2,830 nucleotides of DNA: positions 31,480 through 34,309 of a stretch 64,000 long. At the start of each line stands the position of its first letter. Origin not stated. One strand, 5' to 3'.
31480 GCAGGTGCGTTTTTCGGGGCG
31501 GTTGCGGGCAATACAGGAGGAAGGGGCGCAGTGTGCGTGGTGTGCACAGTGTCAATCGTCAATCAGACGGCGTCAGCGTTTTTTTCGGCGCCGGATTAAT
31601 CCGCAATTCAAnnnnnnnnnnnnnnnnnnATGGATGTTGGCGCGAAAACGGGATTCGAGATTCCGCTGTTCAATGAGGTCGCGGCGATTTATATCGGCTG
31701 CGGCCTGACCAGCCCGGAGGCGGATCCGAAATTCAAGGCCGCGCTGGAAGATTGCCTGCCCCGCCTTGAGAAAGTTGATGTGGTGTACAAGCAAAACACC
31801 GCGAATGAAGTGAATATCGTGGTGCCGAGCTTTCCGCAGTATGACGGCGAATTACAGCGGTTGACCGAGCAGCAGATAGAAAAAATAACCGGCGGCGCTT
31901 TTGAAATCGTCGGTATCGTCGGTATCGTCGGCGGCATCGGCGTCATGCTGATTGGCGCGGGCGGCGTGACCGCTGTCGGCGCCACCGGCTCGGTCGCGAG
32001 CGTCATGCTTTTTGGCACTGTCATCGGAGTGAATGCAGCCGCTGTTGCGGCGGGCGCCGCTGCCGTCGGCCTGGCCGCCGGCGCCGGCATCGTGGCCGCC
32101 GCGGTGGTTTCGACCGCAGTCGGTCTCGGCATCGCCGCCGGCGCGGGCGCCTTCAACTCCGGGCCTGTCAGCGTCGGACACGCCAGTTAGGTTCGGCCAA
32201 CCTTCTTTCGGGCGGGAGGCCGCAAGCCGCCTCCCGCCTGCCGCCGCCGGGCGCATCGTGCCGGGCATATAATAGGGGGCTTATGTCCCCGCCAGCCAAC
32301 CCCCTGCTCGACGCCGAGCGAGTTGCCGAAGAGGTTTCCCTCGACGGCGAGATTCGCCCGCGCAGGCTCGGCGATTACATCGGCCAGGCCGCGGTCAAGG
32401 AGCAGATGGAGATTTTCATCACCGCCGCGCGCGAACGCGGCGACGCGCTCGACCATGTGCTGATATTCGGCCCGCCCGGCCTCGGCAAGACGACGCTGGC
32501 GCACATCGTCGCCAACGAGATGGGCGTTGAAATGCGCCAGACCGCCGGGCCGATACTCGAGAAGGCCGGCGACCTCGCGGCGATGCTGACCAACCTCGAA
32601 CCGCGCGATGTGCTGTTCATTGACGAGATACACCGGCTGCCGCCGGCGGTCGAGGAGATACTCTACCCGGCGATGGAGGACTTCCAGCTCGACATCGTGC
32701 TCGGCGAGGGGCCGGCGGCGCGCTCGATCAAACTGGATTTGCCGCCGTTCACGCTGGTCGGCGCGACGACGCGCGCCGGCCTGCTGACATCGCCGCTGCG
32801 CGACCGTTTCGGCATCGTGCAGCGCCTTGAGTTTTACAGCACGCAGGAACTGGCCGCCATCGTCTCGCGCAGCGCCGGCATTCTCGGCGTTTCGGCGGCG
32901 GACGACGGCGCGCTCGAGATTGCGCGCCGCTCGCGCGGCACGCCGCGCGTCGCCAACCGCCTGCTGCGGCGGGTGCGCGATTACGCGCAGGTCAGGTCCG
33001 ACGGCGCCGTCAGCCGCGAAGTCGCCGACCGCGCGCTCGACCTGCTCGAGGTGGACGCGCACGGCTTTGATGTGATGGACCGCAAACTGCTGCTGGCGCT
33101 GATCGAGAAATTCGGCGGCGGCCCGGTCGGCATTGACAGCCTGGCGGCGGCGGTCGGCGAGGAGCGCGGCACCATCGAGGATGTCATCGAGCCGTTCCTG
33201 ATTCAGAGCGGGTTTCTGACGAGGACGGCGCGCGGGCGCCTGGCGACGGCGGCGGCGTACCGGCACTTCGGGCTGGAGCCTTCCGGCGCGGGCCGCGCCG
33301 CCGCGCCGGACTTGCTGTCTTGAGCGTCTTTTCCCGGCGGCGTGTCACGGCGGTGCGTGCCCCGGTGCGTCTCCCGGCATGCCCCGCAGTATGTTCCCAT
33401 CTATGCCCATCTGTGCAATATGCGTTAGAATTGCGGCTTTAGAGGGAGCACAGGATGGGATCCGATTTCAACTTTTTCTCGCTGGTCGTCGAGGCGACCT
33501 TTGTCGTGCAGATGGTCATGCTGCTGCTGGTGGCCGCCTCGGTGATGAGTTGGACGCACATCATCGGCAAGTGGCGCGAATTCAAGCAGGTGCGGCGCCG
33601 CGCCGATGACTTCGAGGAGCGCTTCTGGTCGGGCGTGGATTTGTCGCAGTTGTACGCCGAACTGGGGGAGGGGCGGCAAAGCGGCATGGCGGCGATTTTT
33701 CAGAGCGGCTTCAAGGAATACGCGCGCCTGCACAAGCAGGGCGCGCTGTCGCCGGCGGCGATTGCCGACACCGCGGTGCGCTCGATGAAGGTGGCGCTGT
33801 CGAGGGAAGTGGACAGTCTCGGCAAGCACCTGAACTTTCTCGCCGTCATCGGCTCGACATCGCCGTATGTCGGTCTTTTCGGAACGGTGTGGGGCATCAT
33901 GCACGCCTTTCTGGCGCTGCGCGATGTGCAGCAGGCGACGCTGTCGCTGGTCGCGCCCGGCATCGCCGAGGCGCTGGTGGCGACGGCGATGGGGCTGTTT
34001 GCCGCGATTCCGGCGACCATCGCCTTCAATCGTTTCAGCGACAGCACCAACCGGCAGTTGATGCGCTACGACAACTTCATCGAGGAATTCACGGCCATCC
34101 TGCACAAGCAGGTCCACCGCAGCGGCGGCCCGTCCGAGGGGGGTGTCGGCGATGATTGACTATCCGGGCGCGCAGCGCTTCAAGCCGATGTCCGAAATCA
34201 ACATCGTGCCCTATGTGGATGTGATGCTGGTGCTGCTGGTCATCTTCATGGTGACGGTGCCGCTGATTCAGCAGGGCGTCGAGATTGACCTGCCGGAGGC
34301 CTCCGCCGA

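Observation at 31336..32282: An NHLP-family gene is inserted inside the ruvA-ruvB operon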

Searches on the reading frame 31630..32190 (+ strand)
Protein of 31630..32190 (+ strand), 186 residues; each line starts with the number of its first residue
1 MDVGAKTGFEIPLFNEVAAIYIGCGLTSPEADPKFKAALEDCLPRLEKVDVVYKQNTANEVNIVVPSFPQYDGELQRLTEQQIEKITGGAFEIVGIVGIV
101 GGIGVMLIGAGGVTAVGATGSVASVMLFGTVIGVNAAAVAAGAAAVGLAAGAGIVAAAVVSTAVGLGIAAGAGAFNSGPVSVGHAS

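Call 8: search_protein_families(library=ncbifam, proteins=[window:31630-32190:+], max_evalue=0.01)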
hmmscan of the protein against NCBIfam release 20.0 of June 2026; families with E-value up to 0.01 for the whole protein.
window:31630-32190:+ (186 aa): 0 families

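Call 9: search_protein_families(library=pfam, proteins=[window:31630-32190:+], max_evalue=0.01)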
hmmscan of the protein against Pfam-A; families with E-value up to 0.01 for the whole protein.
window:31630-32190:+ (186 aa): 0 families

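Call 10: find_homologous_proteins(query=window:31630-32187:+, max_evalue=0.001)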
Query window:31630-32187:+ (186 aa): 6 proteins with E <= 0.001 among 8000 candidates.
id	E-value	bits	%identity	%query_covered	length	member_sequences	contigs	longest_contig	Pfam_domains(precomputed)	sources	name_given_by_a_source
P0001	2.7e-106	371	100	100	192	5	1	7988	-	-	-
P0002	1.1e-76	274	85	65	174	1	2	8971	-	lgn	-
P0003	1.7e-76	274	80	96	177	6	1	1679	-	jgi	-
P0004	1.0e-75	271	83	65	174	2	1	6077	-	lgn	-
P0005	3.9e-46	175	85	45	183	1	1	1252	-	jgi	-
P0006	6.5e-23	99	41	92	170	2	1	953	-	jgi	-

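Call 12: find_encoding_contigs(protein=P0002, flank=5000, max_places=4)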
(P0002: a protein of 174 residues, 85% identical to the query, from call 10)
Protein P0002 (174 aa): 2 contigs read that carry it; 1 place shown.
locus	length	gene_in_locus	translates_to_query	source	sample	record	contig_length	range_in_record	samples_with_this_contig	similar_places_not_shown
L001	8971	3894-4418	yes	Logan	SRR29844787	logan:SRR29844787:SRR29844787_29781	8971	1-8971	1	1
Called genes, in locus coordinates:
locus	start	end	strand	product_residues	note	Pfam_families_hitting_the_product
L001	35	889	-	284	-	PF00535:Glycos_transf_2, PF13641:Glyco_tranf_2_3 (weak), PF10111:Glyco_tranf_2_2 (faint)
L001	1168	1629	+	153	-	PF00293:NUDIX, PF16177:ACAS_N (faint)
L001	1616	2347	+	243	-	PF20772:TACO1_YebC_N, PF01709:Transcrip_reg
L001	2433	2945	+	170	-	PF02075:RuvC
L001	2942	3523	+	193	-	PF01330:RuvA_N, PF00633:HHH (faint), PF14520:HHH_5, PF21176:RecR_HhH (weak), PF07499:RuvA_C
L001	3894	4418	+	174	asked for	-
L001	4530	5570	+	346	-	PF05496:RuvB_N, PF00004:AAA, PF07728:AAA_5 (faint), PF17864:AAA_lid_4, PF05491:WHD_RuvB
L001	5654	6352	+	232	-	PF01618:MotA_ExbB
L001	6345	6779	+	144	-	PF02472:ExbD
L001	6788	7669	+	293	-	PF06519:TolA (weak), PF13103:TonB_2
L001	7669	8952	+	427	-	PF04052:TolB_N, PF26550:Tricorn_2nd, PF00930:DPPIV_N (faint), PF26549:Tricorn_N, PF07676:PD40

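Call 13: find_encoding_contigs(protein=P0004, flank=5000, max_places=4)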
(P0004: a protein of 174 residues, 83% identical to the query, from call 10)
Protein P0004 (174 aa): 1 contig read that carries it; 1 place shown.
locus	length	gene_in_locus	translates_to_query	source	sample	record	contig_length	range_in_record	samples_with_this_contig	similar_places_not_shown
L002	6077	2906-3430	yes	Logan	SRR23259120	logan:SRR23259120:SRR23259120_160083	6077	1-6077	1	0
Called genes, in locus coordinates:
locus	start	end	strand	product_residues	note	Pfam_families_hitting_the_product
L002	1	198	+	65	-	?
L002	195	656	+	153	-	PF00293:NUDIX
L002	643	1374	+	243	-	PF20772:TACO1_YebC_N, PF01709:Transcrip_reg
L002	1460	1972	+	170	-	PF02075:RuvC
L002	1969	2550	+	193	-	PF01330:RuvA_N, PF00633:HHH (faint), PF14520:HHH_5, PF21176:RecR_HhH (weak), PF07499:RuvA_C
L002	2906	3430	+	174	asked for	-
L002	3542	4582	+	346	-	PF05496:RuvB_N, PF00004:AAA, PF07728:AAA_5 (faint), PF17864:AAA_lid_4, PF05491:WHD_RuvB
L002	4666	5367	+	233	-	PF01618:MotA_ExbB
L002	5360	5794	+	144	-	PF02472:ExbD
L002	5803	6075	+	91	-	?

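Call 62: predict_structure(alignment_id=A4)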
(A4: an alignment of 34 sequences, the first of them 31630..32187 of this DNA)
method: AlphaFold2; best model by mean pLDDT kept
length: 186 residues; sequences in the alignment: 34
mean_pLDDT: 52.2   pTM: 0.41
mean pLDDT of the five models: 52.2, 50.0, 46.2, 45.3, 42.2
residues with pLDDT >= 90: 0; 70-90: 55; 50-70: 32; < 50: 99
segments of 3 or more residues with pLDDT < 50: 1-7, 90-92, 99-186
pLDDT, mean of each block of 10 residues (from residue 1): 42 73 83 83 75 63 72 79 67 49 36 31 32 35 31 29 33 41 32
secondary structure, 60 per line:
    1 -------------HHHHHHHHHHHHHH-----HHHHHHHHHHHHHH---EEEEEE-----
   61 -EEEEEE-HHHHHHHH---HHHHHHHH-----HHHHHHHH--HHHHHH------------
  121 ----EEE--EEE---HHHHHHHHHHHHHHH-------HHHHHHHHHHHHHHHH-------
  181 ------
elements in order: H14-27 H33-46 E50-55 E62-67 H69-76 H80-87 H93-100 H103-108 E125-127 E130-132 H136-150 H158-173

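Call 66: fold_search(model_id=the predicted structure, library=pdb)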
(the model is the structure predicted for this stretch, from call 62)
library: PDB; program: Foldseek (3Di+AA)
matches with E <= 10: 71; with E <= 0.001: 0
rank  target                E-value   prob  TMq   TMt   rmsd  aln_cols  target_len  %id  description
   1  1j0r_A                1.9e+00  0.07  0.15  0.21  12.2        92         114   13  Crystal structure of the replication termination protein mutant C110S (released 2003-11-20)
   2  3elk_B                2.4e+00  0.09  0.17  0.24   9.6        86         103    9  Crystal structure of putative transcriptional regulator TA0346 from Thermoplasma acidophilum (released 2008-09-30)
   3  9hch_z                2.4e+00  0.07  0.14  0.10  10.2        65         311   15  Mouse mitoribosome large subunit assembly intermediate bound to NSUN4, METRF4, GTPBP7 and the MALSU1-L0R8F8-mt-ACP com (released 2025-06-18)
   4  1j0r_B                2.6e+00  0.06  0.15  0.20  11.5        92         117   13  Crystal structure of the replication termination protein mutant C110S (released 2003-11-20)
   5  7o9m_C                2.7e+00  0.05  0.13  0.11   9.7        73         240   15  Human mitochondrial ribosome large subunit assembly intermediate with MTERF4-NSUN4, MRM2, MTG1 and the MALSU module (released 2021-06-30)
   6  6abq_B                3.0e+00  0.06  0.17  0.22  10.5        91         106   18  Crystal structure of transcription factor from Listeria monocytogenes (released 2019-06-05)
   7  6abq_A                3.2e+00  0.07  0.16  0.24  10.0        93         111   14  Crystal structure of transcription factor from Listeria monocytogenes (released 2019-06-05)
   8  7o9k_C                3.2e+00  0.05  0.14  0.11   9.6        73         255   14  Human mitochondrial ribosome large subunit assembly intermediate with MTERF4-NSUN4, MRM2, MTG1, the MALSU module, GTPB (released 2021-06-30)
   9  9qbd_A                3.5e+00  0.06  0.15  0.22  10.7        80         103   10  Crystal structure of Brachyspira hampsonii PadR with Leu88 replaced by 3-aminotyrosine (released 2026-03-11)
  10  2dqr_B                3.5e+00  0.04  0.15  0.21  11.1        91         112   13  Crystal structure of the replication terminator protein mutant RTP.E39K.R42Q (released 2007-05-29)
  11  6abt_A                3.7e+00  0.06  0.16  0.24   9.7        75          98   12  Crystal structure of transcription factor from Listeria monocytogenes (released 2019-06-05)
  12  9hcg_z                4.0e+00  0.05  0.12  0.28   7.1        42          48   19  Mouse mitoribosome large subunit assembly intermediate bound to NSUN4, METRF4, MRM2, GTPBP7 and MALSU1-L0R8F8-mt-ACP c (released 2025-06-18)
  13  2dqr_D                4.0e+00  0.04  0.14  0.21  10.8        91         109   13  Crystal structure of the replication terminator protein mutant RTP.E39K.R42Q (released 2007-05-29)
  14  3kn1                  4.2e+00  0.03  0.15  0.12  10.4       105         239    8  Crystal Structure of Golgi Phosphoprotein 3 N-term Truncation Variant (released 2009-12-15)
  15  3l7w                  4.7e+00  0.05  0.18  0.27  10.8       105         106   11  The Crystal Structure of smu.1704 from Streptococcus mutans UA159 (released 2010-12-08)
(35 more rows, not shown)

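Call 68: search_protein_families(library=ncbifam, alignment_id=A4, max_evalue=0.01)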
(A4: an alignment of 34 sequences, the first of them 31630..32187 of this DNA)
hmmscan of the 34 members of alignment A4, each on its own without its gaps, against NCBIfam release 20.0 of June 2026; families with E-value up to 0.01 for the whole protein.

A. member 1, window:31630-32187:+ (186 aa): 0 families

B. families by the number of members that match (of 34 scanned): 8 families
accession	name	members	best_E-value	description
TIGR03793.1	leader_NHLP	12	1.1e-07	NHLP leader peptide family RiPP precursor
TIGR03949.1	bact_IIb_cerein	8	2.6e-05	class IIb bacteriocin, lactobin A/cerein 7B family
NF035925.1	Geo26A_fam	2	0.0011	geobacillin-26 family protein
NF041211.1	gluta_UXX_star_2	2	0.0019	UXX-star (seleno)protein family 2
NF033772.1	pheromone_VP1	1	0.0013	peptide pheromone VP1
TIGR01478.1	STEVOR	1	0.0025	STEVOR family variant surface protein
TIGR01847.1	bacteriocin_sig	1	0.0066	bacteriocin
NF040664.1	HEC_x9_TCC_lant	1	0.0086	lacticin 481 family lantibiotic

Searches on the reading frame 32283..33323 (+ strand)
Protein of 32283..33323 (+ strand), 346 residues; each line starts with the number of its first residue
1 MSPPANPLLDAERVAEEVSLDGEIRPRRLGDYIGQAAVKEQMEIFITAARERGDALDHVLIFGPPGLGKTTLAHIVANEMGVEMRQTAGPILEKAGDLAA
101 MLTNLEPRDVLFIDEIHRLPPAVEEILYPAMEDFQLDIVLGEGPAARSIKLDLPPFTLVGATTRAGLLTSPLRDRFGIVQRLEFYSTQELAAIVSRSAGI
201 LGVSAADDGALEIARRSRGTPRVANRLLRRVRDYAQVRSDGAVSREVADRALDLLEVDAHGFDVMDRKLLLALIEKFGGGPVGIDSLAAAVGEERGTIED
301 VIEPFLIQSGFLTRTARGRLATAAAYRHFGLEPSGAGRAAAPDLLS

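Call 8: search_protein_families(library=ncbifam, proteins=[window:32283-33323:+], max_evalue=0.01)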
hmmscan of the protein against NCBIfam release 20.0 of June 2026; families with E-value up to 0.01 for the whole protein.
window:32283-33323:+ (346 aa): 49 families (the best 25 are shown)
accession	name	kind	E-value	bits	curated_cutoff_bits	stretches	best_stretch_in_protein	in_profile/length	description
NF000868.0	PRK00080.1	equivalog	1e-158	527.5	282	1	15-332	10-327/330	Holliday junction branch migration DNA helicase RuvB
TIGR00635.1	ruvB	equivalog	3.3e-144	479.6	299.05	1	28-330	2-304/305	Holliday junction branch migration DNA helicase RuvB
NF009883.0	PRK13341.1-4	equivalog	6.3e-12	44.2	668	1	18-134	19-139/729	AAA family ATPase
NF009881.0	PRK13341.1-2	equivalog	3.6e-11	41.7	651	1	16-133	14-135/736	AAA family ATPase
NF009882.0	PRK13341.1-3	equivalog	1.6e-09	36.4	1197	1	16-138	16-142/734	AAA family ATPase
NF003229.0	PRK04195.1-5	equivalog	4.8e-09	35.4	280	1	24-84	11-72/413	replication factor C large subunit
NF003230.0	PRK04195.1-6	equivalog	6.4e-09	35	441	1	24-84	8-67/494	replication factor C large subunit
NF003233.0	PRK04195.2-3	equivalog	1.3e-08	34.1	471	1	24-81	7-63/504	replication factor C large subunit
NF003226.0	PRK04195.1-1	equivalog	4.9e-07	29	588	1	24-86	8-70/405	replication factor C large subunit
NF011523.0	PRK14962.1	equivalog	8.4e-07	28.1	576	1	24-91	8-71/474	DNA polymerase III subunits gamma and tau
NF001679.0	PRK00440.1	equivalog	1.5e-06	27.5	303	1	24-80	12-63/322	replication factor C small subunit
TIGR02903.1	spore_lon_C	equivalog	2.1e-06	26.6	678.8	1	23-80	147-199/615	Lon family ATP-dependent protease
TIGR02902.1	spore_lonB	equivalog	3.8e-06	25.8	723.3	1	20-94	55-121/531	ATP-dependent protease LonB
TIGR02397.1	dnaX_nterm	equivalog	1.5e-05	24.4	250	1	23-90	7-70/355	DNA polymerase III subunit gamma/tau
TIGR01243.1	CDC48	subfamily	4.1e-05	22.1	802.65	1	58-126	214-290/733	CDC48 family AAA ATPase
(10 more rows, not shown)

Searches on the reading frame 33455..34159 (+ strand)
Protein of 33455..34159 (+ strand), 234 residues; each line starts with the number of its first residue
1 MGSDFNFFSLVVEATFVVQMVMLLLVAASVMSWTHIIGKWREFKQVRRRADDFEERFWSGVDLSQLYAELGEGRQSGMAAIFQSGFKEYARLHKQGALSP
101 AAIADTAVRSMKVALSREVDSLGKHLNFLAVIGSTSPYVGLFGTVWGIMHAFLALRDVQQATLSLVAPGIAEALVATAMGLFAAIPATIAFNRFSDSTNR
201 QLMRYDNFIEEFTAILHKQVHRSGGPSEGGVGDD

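Call 8: search_protein_families(library=ncbifam, proteins=[window:33455-34159:+], max_evalue=0.01)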
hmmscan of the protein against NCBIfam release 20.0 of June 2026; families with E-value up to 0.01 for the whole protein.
window:33455-34159:+ (234 aa): 8 families
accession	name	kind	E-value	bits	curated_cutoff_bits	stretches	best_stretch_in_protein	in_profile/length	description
TIGR02796.1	tolQ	equivalog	6.1e-84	281.1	221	1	6-218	1-216/216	protein TolQ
NF008066.0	PRK10801.1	equivalog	4.1e-82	275.1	403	1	3-222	2-223/230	Tol-Pal system protein TolQ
TIGR02797.1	exbB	equivalog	3.6e-42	144.6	206.2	1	10-217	5-206/211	tonB-system energizer ExbB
NF007722.0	PRK10414.1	equivalog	2.5e-31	109.1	402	1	1-196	6-200/244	tol-pal system-associated acyl-CoA thioesterase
TIGR02805.1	exbB2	equivalog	1.5e-13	51.1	135.35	1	120-195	49-124/138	TonB-system energizer ExbB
NF006284.1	PRK08456.1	equivalog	5.6e-05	22.4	380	1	125-185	142-197/252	flagellar motor stator protein MotA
NF005997.1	PRK08124.1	equivalog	0.00029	19.9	340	1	128-183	146-196/259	flagellar motor stator protein MotA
NF006583.0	PRK09109.1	equivalog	0.001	18.3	237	1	124-184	141-196/246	flagellar motor protein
